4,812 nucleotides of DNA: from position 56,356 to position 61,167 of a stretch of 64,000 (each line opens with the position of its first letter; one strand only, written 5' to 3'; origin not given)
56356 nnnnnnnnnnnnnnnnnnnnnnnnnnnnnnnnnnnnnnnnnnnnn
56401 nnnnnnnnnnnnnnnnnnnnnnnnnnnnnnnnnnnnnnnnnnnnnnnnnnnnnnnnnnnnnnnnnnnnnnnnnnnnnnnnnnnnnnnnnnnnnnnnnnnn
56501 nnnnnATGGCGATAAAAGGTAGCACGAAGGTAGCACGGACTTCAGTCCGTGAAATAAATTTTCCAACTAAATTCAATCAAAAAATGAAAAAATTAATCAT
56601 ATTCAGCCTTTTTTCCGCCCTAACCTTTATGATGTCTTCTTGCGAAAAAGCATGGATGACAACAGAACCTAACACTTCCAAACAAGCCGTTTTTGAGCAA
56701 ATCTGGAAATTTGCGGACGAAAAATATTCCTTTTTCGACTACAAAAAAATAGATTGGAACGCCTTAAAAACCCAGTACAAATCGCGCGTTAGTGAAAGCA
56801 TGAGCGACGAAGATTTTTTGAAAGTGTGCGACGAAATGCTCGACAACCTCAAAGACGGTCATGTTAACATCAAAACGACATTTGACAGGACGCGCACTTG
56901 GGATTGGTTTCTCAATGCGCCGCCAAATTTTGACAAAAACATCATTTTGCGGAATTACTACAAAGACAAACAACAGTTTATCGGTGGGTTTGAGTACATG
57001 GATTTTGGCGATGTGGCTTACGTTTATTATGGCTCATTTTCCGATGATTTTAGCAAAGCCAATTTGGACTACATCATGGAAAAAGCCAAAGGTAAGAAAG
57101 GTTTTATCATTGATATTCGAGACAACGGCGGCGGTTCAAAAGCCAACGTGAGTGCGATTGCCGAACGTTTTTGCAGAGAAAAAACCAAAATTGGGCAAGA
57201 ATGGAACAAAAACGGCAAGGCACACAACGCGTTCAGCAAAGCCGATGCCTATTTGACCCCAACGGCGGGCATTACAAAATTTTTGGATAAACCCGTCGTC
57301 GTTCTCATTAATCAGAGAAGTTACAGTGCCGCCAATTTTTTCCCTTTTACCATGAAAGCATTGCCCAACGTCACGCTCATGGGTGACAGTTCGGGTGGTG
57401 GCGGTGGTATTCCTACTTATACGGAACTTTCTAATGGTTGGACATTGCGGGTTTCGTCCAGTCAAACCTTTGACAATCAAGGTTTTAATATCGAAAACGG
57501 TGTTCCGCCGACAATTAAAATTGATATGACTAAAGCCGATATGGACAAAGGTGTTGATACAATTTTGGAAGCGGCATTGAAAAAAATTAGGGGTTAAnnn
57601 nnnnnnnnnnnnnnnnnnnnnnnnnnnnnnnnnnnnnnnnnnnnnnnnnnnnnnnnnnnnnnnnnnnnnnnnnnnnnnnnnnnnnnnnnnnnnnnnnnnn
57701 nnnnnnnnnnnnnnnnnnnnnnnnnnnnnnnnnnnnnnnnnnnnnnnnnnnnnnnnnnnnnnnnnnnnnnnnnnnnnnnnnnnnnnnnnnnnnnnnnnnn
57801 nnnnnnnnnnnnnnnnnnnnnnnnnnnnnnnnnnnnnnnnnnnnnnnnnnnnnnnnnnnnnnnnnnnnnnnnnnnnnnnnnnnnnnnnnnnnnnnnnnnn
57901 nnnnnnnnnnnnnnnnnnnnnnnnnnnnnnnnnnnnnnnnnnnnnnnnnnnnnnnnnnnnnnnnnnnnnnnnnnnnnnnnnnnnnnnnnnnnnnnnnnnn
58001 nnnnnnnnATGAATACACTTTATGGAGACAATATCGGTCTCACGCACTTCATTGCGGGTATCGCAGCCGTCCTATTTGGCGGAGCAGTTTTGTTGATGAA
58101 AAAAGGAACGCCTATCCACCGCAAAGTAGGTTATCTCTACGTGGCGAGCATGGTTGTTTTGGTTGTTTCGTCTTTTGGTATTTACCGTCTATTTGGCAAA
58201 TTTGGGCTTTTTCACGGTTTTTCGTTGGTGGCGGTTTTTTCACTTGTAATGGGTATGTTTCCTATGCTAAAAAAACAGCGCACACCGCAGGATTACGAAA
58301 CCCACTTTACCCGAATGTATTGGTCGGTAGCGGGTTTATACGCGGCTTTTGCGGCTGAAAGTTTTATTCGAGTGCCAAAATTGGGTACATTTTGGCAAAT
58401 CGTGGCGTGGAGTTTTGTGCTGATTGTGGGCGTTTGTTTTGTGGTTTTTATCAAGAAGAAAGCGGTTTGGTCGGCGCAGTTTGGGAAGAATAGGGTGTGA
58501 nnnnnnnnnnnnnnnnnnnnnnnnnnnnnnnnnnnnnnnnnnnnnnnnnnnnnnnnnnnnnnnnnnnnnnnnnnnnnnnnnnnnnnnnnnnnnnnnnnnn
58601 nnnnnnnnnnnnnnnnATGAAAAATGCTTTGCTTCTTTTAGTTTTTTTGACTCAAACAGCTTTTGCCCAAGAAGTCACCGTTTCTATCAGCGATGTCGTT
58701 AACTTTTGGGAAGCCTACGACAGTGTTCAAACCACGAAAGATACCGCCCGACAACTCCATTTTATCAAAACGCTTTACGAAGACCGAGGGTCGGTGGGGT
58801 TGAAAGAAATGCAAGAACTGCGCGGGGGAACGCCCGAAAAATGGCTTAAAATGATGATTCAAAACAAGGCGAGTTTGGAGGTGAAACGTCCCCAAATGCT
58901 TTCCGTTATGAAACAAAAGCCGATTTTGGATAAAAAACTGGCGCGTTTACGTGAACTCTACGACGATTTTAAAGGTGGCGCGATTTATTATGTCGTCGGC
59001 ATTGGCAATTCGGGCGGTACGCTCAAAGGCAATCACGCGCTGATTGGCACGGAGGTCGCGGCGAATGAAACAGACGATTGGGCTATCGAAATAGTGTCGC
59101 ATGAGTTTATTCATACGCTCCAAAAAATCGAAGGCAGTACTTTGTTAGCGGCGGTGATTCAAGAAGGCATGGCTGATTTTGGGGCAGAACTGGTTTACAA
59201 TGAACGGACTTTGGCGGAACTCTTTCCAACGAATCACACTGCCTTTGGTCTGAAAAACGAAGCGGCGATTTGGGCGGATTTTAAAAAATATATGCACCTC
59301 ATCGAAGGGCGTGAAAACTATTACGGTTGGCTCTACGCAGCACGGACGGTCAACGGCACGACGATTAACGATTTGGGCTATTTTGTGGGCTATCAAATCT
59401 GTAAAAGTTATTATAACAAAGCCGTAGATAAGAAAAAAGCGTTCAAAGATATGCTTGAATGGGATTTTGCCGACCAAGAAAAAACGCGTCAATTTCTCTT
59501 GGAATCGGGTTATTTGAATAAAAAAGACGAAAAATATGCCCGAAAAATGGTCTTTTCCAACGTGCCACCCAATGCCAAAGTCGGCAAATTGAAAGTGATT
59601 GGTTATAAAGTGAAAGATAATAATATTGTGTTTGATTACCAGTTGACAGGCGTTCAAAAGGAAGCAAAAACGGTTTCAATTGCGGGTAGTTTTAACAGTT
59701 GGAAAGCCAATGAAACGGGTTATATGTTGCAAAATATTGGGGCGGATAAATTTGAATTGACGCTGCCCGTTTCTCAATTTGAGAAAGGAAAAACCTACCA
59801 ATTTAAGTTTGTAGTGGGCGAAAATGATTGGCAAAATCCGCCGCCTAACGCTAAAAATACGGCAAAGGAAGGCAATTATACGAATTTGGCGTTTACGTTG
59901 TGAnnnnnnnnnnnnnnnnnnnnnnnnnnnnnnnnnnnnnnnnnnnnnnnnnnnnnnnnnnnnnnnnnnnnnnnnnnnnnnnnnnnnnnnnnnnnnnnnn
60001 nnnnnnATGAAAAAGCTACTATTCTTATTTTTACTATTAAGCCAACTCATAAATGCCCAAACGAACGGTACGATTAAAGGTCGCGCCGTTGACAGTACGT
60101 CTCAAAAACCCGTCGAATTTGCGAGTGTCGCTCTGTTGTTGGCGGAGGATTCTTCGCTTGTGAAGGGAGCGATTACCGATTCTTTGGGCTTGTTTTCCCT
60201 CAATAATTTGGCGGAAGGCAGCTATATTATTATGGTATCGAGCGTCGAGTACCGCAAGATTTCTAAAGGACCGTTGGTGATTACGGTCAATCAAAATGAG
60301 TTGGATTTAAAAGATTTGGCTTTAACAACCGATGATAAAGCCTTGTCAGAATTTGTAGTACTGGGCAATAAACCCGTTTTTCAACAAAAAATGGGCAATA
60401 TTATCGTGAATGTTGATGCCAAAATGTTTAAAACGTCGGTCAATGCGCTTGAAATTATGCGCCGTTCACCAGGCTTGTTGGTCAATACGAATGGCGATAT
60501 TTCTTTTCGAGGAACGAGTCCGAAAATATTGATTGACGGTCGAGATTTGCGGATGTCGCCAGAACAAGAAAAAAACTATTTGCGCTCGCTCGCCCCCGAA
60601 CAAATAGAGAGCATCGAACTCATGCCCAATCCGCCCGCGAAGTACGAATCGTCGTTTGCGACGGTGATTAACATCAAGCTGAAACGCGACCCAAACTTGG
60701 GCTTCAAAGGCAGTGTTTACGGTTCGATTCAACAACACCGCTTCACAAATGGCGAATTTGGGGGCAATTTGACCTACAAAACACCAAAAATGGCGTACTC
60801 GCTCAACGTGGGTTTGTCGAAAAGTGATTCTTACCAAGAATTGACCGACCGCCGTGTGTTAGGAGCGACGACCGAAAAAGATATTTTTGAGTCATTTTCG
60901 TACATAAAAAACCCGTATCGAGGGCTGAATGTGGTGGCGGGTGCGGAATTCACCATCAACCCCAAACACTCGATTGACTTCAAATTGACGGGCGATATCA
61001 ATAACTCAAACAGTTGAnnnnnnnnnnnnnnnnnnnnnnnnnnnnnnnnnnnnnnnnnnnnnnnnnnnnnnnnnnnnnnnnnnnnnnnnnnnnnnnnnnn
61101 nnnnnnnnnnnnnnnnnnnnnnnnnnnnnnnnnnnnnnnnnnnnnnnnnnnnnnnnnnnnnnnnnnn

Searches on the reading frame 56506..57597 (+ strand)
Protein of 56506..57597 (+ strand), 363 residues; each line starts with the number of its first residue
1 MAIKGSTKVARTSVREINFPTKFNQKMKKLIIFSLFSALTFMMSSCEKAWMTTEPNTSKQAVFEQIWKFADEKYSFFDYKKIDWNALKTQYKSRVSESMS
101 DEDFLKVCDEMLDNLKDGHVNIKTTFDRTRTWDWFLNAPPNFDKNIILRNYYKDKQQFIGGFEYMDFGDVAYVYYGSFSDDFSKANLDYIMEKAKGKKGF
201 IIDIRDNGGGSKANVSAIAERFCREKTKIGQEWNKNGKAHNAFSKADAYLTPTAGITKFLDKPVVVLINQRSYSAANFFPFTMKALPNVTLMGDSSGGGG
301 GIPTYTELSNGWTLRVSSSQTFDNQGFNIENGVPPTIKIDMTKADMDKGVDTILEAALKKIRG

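Call 19: search_protein_families(library=pfam, proteins=[window:56506-57597:+], max_evalue=0.00001)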
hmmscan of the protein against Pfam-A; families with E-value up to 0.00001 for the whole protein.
window:56506-57597:+ (363 aa): 2 families
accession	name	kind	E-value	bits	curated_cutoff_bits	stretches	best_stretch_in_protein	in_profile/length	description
PF03572.23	Peptidase_S41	-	3.6e-30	105.2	24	1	169-339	1-165/165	Peptidase family S41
PF14684.11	Tricorn_C1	-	6e-14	52.1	24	1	56-112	2-58/59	Tricorn protease C1 domain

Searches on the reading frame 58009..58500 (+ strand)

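Call 19: search_protein_families(library=pfam, proteins=[window:58009-58500:+], max_evalue=0.00001)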
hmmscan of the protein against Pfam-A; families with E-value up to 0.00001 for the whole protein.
window:58009-58500:+ (163 aa): 1 family
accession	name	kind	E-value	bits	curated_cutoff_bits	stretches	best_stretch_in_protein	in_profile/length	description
PF10067.14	DUF2306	-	8.9e-09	36.1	31.6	1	11-146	2-138/147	Predicted membrane protein (DUF2306)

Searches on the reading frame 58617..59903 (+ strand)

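Call 19: search_protein_families(library=pfam, proteins=[window:58617-59903:+], max_evalue=0.00001)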
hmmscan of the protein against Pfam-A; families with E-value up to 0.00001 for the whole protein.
window:58617-59903:+ (428 aa): 1 family
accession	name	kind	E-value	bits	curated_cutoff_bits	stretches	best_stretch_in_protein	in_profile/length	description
PF10026.15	DUF2268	-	9.8e-08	32.2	23.6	1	158-271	67-180/195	Predicted Zn-dependent protease (DUF2268)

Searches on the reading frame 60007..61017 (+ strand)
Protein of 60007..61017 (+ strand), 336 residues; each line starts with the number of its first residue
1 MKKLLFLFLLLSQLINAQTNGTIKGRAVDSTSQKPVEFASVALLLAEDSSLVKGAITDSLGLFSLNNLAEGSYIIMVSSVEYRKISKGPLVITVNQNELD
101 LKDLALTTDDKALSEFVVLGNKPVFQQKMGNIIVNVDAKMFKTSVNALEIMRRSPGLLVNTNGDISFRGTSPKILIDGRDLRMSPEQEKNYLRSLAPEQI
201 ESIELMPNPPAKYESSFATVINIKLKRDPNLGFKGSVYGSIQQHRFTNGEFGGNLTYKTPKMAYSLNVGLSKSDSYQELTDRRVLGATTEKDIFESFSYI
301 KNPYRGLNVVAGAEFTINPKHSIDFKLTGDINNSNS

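Call 19: search_protein_families(library=pfam, proteins=[window:60007-61017:+], max_evalue=0.00001)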
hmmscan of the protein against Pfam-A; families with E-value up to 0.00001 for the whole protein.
window:60007-61017:+ (336 aa): 3 families
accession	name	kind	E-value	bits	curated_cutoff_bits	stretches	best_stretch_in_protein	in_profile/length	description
PF13620.12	CarboxypepD_reg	-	2.9e-10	40.8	32.3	1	22-98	1-75/82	Carboxypeptidase regulatory-like domain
PF13715.12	CarbopepD_reg_2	-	3.1e-09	37.2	32.2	1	23-118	1-88/88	CarboxypepD_reg-like domain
PF07715.20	Plug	-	5.8e-06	27.2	23.9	0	144-213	22-99/107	TonB-dependent Receptor Plug Domain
